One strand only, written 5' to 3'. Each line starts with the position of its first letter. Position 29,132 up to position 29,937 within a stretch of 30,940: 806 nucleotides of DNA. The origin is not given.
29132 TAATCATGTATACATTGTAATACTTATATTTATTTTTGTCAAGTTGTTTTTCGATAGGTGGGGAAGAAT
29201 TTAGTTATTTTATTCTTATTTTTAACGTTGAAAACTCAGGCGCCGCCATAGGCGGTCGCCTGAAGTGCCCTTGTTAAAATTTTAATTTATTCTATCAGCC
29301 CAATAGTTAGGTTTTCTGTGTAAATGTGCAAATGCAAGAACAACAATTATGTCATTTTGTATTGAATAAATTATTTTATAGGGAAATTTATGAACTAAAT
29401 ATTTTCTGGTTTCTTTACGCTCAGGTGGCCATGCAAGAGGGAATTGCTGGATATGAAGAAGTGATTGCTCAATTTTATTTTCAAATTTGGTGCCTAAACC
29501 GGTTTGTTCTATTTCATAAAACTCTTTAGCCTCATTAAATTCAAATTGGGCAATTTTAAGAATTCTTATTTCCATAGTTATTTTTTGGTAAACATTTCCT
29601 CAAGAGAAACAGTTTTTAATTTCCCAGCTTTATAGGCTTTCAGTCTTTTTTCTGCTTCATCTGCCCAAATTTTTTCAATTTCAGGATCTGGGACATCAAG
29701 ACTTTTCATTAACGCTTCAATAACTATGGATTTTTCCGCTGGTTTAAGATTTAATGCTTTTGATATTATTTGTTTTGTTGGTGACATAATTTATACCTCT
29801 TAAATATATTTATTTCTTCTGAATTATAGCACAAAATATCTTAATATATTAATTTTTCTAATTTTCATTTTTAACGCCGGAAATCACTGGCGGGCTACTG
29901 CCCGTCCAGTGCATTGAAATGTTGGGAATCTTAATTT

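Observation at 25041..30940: Integron-type gene-cassette array (at least 8 attC-like sites, minus strand) with no integrase in the window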

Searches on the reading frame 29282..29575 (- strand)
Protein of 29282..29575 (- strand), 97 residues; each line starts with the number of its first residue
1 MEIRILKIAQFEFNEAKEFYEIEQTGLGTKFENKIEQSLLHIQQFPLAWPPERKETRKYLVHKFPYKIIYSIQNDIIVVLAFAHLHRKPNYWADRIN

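Call 11: search_protein_families(library=pfam, max_evalue=0.01, proteins=[window:29282-29575:-])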
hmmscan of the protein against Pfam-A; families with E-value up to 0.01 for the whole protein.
window:29282-29575:- (97 aa): 1 family
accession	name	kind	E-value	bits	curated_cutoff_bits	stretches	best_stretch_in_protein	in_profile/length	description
PF05016.21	ParE_toxin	-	1.2e-05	26.2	23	1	9-85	7-85/89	ParE toxin of type II toxin-antitoxin system, parDE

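Call 56: search_protein_families(library=ncbifam, max_evalue=0.001, proteins=[window:29282-29575:-])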
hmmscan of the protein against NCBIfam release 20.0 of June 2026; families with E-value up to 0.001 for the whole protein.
window:29282-29575:- (97 aa): 0 families

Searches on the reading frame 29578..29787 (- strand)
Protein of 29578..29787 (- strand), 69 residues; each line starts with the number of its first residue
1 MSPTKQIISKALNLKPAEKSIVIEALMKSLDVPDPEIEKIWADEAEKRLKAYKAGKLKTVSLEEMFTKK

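Call 11: search_protein_families(library=pfam, max_evalue=0.01, proteins=[window:29578-29787:-])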
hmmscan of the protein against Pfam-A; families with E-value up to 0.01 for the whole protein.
window:29578-29787:- (69 aa): 1 family
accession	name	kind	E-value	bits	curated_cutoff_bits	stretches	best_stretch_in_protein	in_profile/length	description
PF09720.15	Unstab_antitox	-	2.3e-15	56.8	23.3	1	13-64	1-53/54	Putative addiction module component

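Call 32: find_encoding_contigs(protein=window:29578-29787:-, flank=10000, max_places=10)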
Protein window:29578-29787:- (69 aa): no gene with exactly this product is on record in the collection.

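Call 56: search_protein_families(library=ncbifam, max_evalue=0.001, proteins=[window:29578-29787:-])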
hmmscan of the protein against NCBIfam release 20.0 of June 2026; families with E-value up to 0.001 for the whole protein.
window:29578-29787:- (69 aa): 1 family
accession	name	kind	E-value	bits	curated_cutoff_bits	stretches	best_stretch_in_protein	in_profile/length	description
TIGR02574.1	stabl_TIGR02574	hypoth_equivalog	7.8e-09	35.4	31.9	1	11-66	2-59/65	putative addiction module component, TIGR02574 family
